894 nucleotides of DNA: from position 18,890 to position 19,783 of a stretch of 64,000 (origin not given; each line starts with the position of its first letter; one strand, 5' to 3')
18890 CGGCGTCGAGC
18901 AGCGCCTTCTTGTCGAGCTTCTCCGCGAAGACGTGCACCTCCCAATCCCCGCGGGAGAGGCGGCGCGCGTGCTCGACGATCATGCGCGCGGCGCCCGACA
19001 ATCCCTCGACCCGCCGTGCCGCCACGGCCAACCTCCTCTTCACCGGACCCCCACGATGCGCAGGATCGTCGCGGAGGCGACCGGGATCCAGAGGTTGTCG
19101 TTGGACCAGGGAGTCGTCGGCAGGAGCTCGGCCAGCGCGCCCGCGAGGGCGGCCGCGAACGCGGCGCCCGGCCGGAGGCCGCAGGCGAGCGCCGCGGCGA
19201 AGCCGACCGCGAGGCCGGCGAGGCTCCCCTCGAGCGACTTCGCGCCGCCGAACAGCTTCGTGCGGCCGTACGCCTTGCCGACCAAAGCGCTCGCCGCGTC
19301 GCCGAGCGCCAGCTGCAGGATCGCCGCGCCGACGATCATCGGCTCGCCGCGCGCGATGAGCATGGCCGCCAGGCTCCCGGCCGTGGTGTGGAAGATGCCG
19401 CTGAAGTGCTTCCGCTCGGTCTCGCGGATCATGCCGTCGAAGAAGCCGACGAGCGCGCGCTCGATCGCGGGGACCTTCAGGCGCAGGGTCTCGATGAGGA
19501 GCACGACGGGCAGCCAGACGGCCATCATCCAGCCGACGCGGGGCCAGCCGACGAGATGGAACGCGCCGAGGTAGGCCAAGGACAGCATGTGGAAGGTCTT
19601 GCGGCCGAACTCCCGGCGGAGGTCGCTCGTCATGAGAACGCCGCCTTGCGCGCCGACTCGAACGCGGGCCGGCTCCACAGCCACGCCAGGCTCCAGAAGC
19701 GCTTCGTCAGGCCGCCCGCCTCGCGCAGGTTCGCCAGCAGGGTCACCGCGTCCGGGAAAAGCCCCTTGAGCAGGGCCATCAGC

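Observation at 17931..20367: Possible glycolipid synthesis and export module: HExxH membrane protein, CTP-dependent polyprenol/DAG-kinase-like protein, GT4 glycosyltransferase, then AsmA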

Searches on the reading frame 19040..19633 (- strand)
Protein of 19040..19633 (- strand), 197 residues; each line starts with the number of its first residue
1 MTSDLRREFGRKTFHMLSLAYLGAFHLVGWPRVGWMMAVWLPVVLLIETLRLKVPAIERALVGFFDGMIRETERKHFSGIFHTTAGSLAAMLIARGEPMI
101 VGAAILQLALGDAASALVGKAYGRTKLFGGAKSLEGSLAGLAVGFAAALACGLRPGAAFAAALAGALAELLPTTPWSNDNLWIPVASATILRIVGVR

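Call 3: search_protein_families(library=pfam, proteins=[window:19040-19633:-], max_evalue=0.01)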
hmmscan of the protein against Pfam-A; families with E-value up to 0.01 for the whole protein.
window:19040-19633:- (197 aa): 0 families

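Call 4: search_protein_families(library=ncbifam, proteins=[window:19040-19633:-], max_evalue=0.01)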
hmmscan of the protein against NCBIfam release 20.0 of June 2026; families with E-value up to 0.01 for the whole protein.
window:19040-19633:- (197 aa): 0 families

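Call 6: search_protein_families(library=pfam, proteins=[window:19040-19633:-], max_evalue=10)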
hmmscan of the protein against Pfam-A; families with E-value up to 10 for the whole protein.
window:19040-19633:- (197 aa): 0 families

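Call 8: find_homologous_proteins(query=window:19040-19633:-, max_evalue=0.001)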
Query window:19040-19633:- (197 aa): 214 proteins with E <= 0.001 among 8000 candidates; the best 120 are listed.
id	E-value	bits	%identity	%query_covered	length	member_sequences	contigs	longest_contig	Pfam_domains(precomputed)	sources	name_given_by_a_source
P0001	3.2e-120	417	100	100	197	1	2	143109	-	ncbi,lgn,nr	ncbi:MAG: hypothetical protein HYV14_13790 [Elusimicrobia bacterium]|nr:hypothetical protein [Elusim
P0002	6.5e-113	393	93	100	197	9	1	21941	-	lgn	-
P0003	1.6e-108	379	90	100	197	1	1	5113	-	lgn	-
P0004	1.4e-107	376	90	100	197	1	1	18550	-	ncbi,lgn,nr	ncbi:MAG: hypothetical protein HYX59_15960 [Elusimicrobia bacterium]|nr:hypothetical protein [Elusim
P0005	2.6e-107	375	88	100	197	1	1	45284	-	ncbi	-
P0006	2.2e-105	368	87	99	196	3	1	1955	-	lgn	-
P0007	2.7e-105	368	89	100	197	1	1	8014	-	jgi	jgi:dolichol kinase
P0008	3.0e-105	368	86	100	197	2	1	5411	-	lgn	-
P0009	4.5e-105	367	87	100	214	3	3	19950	-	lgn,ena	-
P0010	1.6e-103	362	85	100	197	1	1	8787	-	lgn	-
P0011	7.0e-103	360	86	100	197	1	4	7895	-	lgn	-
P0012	8.1e-103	360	86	99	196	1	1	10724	-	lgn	-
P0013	8.7e-103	360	86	100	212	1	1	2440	-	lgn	-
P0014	4.1e-102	358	85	99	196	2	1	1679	-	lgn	-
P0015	4.9e-102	358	85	100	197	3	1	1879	-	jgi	jgi:dolichol kinase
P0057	6.9e-87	308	74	100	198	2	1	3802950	-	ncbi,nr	ncbi:MAG: hypothetical protein M0D55_04240 [Elusimicrobiota bacterium]|nr:MAG: hypothetical protein 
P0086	1.1e-80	288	68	99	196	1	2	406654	-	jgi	jgi:dolichol kinase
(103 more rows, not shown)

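Call 9: search_solved_structures(query=window:19040-19633:-, max_evalue=10, show_alignments=2)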
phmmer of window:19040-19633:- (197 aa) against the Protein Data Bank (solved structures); distinct sequences matched with E-value up to 10: 0.

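Call 12: search_solved_structures(query=A1, max_evalue=10, show_alignments=3)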
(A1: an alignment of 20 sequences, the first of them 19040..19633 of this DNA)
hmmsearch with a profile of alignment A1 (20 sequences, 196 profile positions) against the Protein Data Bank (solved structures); distinct sequences matched with E-value up to 10: 2.
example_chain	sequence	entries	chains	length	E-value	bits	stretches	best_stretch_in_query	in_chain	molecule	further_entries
9c4i_A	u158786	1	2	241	1.1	12.2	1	91-126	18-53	Mannose-specific lectin CML-1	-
5guf_A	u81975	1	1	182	6.9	9.6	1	125-164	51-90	CDP-archaeol synthase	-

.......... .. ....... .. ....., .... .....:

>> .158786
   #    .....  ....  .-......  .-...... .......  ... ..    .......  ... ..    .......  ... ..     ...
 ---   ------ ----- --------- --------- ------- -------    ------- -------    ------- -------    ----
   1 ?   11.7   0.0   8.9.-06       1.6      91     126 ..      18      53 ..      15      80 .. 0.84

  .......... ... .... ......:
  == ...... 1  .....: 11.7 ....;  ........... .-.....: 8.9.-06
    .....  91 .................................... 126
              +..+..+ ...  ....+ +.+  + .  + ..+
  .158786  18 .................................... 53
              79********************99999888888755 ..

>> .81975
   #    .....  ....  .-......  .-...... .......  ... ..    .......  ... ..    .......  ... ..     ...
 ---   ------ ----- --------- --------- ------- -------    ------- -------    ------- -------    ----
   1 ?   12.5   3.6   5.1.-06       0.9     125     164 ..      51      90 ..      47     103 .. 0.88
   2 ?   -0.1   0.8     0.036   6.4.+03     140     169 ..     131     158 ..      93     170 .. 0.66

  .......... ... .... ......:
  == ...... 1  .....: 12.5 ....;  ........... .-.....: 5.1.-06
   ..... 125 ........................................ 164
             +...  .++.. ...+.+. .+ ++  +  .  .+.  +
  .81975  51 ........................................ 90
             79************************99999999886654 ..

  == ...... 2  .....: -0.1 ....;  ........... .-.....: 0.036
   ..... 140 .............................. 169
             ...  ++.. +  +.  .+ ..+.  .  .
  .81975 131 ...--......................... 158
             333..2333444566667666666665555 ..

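Call 17: find_encoding_contigs(protein=P0057, flank=10000, max_places=2)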
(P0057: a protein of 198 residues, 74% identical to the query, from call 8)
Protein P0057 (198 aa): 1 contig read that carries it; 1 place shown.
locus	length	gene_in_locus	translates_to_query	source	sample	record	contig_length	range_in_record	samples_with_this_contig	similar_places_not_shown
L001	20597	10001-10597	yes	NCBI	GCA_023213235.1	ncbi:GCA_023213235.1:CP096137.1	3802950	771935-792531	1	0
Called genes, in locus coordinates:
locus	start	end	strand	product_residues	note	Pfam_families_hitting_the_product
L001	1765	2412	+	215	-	PF21948:LplA-B_cat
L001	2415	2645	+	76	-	PF01037:AsnC_trans_reg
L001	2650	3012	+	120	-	-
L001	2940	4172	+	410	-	PF13231:PMT_2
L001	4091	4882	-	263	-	PF00912:Transgly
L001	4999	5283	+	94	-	-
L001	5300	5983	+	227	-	PF00072:Response_reg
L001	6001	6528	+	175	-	-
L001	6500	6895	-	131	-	PF13181:TPR_8 (faint)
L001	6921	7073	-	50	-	-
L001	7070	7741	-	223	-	-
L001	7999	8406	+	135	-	PF00072:Response_reg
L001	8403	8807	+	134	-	PF00072:Response_reg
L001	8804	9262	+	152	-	-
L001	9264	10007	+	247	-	-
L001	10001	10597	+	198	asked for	-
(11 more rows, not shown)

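Call 18: find_encoding_contigs(protein=P0086, flank=10000, max_places=2)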
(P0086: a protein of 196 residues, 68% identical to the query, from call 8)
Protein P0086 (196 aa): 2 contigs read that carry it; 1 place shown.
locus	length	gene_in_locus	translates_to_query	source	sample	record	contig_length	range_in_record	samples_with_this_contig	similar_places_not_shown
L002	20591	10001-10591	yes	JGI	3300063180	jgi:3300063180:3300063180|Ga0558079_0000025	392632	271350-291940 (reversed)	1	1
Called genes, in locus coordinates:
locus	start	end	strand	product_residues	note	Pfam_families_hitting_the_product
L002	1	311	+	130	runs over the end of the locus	PF01597:GCV_H, PF00364:Biotin_lipoyl (weak)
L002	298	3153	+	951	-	PF02347:GDC-P, PF21478:GcvP2_C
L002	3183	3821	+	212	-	PF21948:LplA-B_cat, PF03099:BPL_LplA_LipB (weak)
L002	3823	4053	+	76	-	PF01037:AsnC_trans_reg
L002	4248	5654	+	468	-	PF13231:PMT_2 (weak)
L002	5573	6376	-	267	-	PF00912:Transgly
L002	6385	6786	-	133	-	PF07719:TPR_2 (faint), PF13428:TPR_14 (faint), PF13181:TPR_8 (faint), PF13432:TPR_16 (weak)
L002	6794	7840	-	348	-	-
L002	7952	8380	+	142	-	PF00072:Response_reg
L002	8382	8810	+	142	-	PF00072:Response_reg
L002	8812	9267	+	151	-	-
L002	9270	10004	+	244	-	PF13398:Peptidase_M50B (faint)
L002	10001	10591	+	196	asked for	-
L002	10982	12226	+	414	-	PF13646:HEAT_2 (faint), PF03130:HEAT_PBS (faint)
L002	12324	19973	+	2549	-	PF19077:Big_13 (faint), PF18962:Por_Secre_tail (faint), PF01833:TIG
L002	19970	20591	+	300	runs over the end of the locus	-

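Call 19: find_related_loci(query=A1, collection=genome_contigs, flank=8000)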
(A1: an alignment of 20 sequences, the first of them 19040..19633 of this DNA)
Query A1 (197 aa) in genome_contigs; peptide patterns used: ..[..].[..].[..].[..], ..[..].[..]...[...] (x = any residue, [..] = any of these).
111 stretches matched a pattern; 42 encode a relative of the query (tblastn E <= 1e-3); 41 distinct loci.
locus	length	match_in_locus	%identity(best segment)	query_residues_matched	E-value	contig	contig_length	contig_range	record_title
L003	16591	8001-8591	90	1-197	5e-103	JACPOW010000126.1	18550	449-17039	MAG: Elusimicrobia bacterium isolate NC_groundwater_611_Pr5_B-0.1um_68_12 alan_book_18_scaffold_520462, whole genome sho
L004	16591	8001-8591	84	1-197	5e-98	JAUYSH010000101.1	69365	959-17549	MAG: Elusimicrobiota bacterium isolate C5_metabat.bin.68 C5_k141_170043, whole genome shotgun sequence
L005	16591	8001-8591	88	1-197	1e-97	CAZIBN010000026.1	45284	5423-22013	MAG TPA_asm: uncultured Elusimicrobia sp. isolate binchicken_co186_163 genome assembly, contig: NODE_768_length_45284_co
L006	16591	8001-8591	83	1-197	5e-93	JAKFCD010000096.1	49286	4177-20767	MAG: Elusimicrobiota bacterium isolate LC012 contig-124_723, whole genome shotgun sequence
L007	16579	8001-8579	86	5-197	9e-91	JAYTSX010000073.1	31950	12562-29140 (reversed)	MAG: Elusimicrobiota bacterium isolate GFS_5282 GFS_5282_72, whole genome shotgun sequence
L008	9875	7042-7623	85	4-197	7e-91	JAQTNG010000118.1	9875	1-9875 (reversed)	MAG: Elusimicrobia bacterium isolate STA_59 NODE_14196_length_9875_cov_3.072938_Sandtown_A, whole genome shotgun sequenc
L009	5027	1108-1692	81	1-195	9e-90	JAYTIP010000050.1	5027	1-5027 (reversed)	MAG: Elusimicrobiota bacterium isolate GFS_2774 GFS_2774_49, whole genome shotgun sequence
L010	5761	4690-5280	80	1-197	4e-86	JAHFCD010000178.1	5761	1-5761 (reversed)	MAG: Elusimicrobia bacterium isolate nzgw213 NODE_18717_length_5762_cov_2.357206, whole genome shotgun sequence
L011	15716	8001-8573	82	1-191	4e-85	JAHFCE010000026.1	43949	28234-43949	MAG: Elusimicrobia bacterium isolate nzgw214 NODE_189_length_43950_cov_3.938397, whole genome shotgun sequence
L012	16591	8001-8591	74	1-197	2e-85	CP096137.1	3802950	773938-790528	MAG: Elusimicrobiota bacterium isolate JAD_PAG50586_1 chromosome, complete genome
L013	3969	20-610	74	1-197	3e-85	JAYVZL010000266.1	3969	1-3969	MAG: Elusimicrobiota bacterium isolate GL90_UP_concoct_198 GL90_UP_concoct_198_265, whole genome shotgun sequence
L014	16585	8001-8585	82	1-195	1e-84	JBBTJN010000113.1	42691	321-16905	MAG: Elusimicrobiota bacterium isolate H52-bin097_1 H52_bin097_1_000000000113, whole genome shotgun sequence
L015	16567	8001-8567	70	3-191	1e-82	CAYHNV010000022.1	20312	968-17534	MAG TPA_asm: uncultured Elusimicrobia bacterium isolate ERP119705_co13_643 genome assembly, contig: NODE_3285_length_203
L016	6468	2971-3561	76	1-197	3e-82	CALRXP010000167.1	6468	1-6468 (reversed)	MAG: Candidatus Endomicrobium trichonymphae isolate JJ-MEM5D2-223-10-m2-bin112 genome assembly, contig: JJ-MEM5D2-223-C1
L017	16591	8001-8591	72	1-197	1e-81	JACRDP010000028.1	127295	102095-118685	MAG: Elusimicrobia bacterium isolate NC_groundwater_1675_Pr3_B-0.1um_66_20 SR-2_scaffold_141_3992633, whole genome shotg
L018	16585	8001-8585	68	3-197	2e-80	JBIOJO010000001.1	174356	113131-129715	MAG: Elusimicrobiota bacterium isolate GcC5-9 k141_2161752_length_174356_cov_45.6850, whole genome shotgun sequence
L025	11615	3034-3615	64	1-194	3e-69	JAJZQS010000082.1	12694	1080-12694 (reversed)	MAG: bacterium isolate SKS1.bin53 NODE_8812_length_12694_cov_7.526458, whole genome shotgun sequence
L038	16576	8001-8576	44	3-194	6e-45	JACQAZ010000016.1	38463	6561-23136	MAG: Elusimicrobia bacterium isolate NC_groundwater_929_Pr1_S-0.2um_66_27 Montesol18-Sp2_coassembly_scaffold_372086, who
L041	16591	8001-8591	52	1-197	2e-42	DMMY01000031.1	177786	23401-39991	MAG TPA_asm: Elusimicrobia bacterium isolate UBA9628 contig_1840, whole genome shotgun sequence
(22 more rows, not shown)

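Call 22: search_protein_representatives(alignment_id=A1)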
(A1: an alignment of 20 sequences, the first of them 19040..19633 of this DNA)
Query: 20 sequences, 196 profile positions. Proteins with E-value up to 0.001 (for the whole library): 4926; up to 1e-10: 994; up to 1e-30: 23. The best 150 are listed.
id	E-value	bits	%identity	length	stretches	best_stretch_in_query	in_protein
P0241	9.4e-87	306.1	-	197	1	2-193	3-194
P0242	8.7e-61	221.4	-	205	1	2-193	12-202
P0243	8.7e-58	211.6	-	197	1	1-194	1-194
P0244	8.0e-46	172.6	-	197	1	5-193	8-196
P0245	1.5e-42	161.9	-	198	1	4-195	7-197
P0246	5.8e-42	160.0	-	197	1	4-192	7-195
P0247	2.2e-41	158.1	-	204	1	3-189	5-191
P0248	3.1e-40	154.3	-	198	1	2-192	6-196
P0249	4.3e-40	153.9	-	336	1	4-193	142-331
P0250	4.1e-39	150.7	-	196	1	6-193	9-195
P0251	2.2e-36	141.8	-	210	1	5-194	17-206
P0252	2.6e-36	141.5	-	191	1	4-191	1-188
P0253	2.1e-35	138.6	-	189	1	4-191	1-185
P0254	4.1e-35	137.6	-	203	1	4-195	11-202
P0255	1.3e-34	136.0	-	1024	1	4-195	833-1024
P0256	3.4e-34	134.6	-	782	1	4-193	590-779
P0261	4.3e-32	127.8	-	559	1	4-192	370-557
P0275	1.1e-25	106.8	-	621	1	5-194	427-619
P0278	7.0e-25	104.2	-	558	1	5-194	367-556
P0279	7.7e-25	104.1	-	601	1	4-192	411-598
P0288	4.0e-23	98.5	-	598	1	5-188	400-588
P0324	6.2e-20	88.1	-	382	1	4-194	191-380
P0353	1.2e-18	83.9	-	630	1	5-195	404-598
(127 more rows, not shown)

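Call 23: predict_structure(alignment_id=A1)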
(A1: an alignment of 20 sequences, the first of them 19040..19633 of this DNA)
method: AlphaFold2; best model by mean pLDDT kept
length: 197 residues; sequences in the alignment: 20
mean_pLDDT: 87.0   pTM: 0.84
mean pLDDT of the five models: 87.0, 86.7, 86.7, 86.3, 85.1
residues with pLDDT >= 90: 112; 70-90: 58; 50-70: 27; < 50: 0
segments of 3 or more residues with pLDDT < 50: none
pLDDT, mean of each block of 10 residues (from residue 1): 66 79 96 95 89 78 65 69 94 96 96 90 82 90 97 97 94 83 96 87
secondary structure, 60 per line:
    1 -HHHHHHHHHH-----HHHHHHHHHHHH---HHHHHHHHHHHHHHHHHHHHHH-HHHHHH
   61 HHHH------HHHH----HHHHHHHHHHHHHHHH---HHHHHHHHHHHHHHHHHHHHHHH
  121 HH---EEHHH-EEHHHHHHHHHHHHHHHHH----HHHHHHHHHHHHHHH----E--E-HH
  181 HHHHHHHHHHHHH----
elements in order: H2-11 H17-28 H32-53 H55-64 H71-74 H79-94 H98-122 H134-150 H155-169 H179-193

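Call 26: search_protein_families(library=pfam, alignment_id=A3, max_evalue=0.01)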
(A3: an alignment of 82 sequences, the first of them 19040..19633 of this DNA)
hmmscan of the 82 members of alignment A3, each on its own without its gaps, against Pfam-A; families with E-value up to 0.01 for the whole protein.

A. member 1, window:19040-19633:- (197 aa): 0 families

B. families by the number of members that match (of 82 scanned): 3 families
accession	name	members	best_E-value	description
PF01148.25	CTP_transf_1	16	5e-06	Cytidylyltransferase family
PF10011.15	DUF2254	1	0.0066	Predicted membrane protein (DUF2254)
PF13630.11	SdpI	1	0.0089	SdpI/YfhL protein family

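Call 27: search_solved_structures(query=A3, max_evalue=10, show_alignments=3)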
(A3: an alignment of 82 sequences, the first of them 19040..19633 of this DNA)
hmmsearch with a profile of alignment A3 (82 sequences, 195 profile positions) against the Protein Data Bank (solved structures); distinct sequences matched with E-value up to 10: 4.
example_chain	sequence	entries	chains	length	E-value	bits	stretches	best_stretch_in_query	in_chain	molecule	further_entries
4q2e_A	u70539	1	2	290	0.013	18.7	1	94-151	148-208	Phosphatidate cytidylyltransferase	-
4q2g_A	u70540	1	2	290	0.014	18.5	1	94-151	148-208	Phosphatidate cytidylyltransferase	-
7udl_A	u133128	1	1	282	0.41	13.8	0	30-75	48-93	Designed helical repeat protein (DHR) RPB_PLP1_R6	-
7udm_A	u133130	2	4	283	0.41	13.8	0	30-75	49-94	Designed helical repeat protein (DHR) RPB_PLP1_R6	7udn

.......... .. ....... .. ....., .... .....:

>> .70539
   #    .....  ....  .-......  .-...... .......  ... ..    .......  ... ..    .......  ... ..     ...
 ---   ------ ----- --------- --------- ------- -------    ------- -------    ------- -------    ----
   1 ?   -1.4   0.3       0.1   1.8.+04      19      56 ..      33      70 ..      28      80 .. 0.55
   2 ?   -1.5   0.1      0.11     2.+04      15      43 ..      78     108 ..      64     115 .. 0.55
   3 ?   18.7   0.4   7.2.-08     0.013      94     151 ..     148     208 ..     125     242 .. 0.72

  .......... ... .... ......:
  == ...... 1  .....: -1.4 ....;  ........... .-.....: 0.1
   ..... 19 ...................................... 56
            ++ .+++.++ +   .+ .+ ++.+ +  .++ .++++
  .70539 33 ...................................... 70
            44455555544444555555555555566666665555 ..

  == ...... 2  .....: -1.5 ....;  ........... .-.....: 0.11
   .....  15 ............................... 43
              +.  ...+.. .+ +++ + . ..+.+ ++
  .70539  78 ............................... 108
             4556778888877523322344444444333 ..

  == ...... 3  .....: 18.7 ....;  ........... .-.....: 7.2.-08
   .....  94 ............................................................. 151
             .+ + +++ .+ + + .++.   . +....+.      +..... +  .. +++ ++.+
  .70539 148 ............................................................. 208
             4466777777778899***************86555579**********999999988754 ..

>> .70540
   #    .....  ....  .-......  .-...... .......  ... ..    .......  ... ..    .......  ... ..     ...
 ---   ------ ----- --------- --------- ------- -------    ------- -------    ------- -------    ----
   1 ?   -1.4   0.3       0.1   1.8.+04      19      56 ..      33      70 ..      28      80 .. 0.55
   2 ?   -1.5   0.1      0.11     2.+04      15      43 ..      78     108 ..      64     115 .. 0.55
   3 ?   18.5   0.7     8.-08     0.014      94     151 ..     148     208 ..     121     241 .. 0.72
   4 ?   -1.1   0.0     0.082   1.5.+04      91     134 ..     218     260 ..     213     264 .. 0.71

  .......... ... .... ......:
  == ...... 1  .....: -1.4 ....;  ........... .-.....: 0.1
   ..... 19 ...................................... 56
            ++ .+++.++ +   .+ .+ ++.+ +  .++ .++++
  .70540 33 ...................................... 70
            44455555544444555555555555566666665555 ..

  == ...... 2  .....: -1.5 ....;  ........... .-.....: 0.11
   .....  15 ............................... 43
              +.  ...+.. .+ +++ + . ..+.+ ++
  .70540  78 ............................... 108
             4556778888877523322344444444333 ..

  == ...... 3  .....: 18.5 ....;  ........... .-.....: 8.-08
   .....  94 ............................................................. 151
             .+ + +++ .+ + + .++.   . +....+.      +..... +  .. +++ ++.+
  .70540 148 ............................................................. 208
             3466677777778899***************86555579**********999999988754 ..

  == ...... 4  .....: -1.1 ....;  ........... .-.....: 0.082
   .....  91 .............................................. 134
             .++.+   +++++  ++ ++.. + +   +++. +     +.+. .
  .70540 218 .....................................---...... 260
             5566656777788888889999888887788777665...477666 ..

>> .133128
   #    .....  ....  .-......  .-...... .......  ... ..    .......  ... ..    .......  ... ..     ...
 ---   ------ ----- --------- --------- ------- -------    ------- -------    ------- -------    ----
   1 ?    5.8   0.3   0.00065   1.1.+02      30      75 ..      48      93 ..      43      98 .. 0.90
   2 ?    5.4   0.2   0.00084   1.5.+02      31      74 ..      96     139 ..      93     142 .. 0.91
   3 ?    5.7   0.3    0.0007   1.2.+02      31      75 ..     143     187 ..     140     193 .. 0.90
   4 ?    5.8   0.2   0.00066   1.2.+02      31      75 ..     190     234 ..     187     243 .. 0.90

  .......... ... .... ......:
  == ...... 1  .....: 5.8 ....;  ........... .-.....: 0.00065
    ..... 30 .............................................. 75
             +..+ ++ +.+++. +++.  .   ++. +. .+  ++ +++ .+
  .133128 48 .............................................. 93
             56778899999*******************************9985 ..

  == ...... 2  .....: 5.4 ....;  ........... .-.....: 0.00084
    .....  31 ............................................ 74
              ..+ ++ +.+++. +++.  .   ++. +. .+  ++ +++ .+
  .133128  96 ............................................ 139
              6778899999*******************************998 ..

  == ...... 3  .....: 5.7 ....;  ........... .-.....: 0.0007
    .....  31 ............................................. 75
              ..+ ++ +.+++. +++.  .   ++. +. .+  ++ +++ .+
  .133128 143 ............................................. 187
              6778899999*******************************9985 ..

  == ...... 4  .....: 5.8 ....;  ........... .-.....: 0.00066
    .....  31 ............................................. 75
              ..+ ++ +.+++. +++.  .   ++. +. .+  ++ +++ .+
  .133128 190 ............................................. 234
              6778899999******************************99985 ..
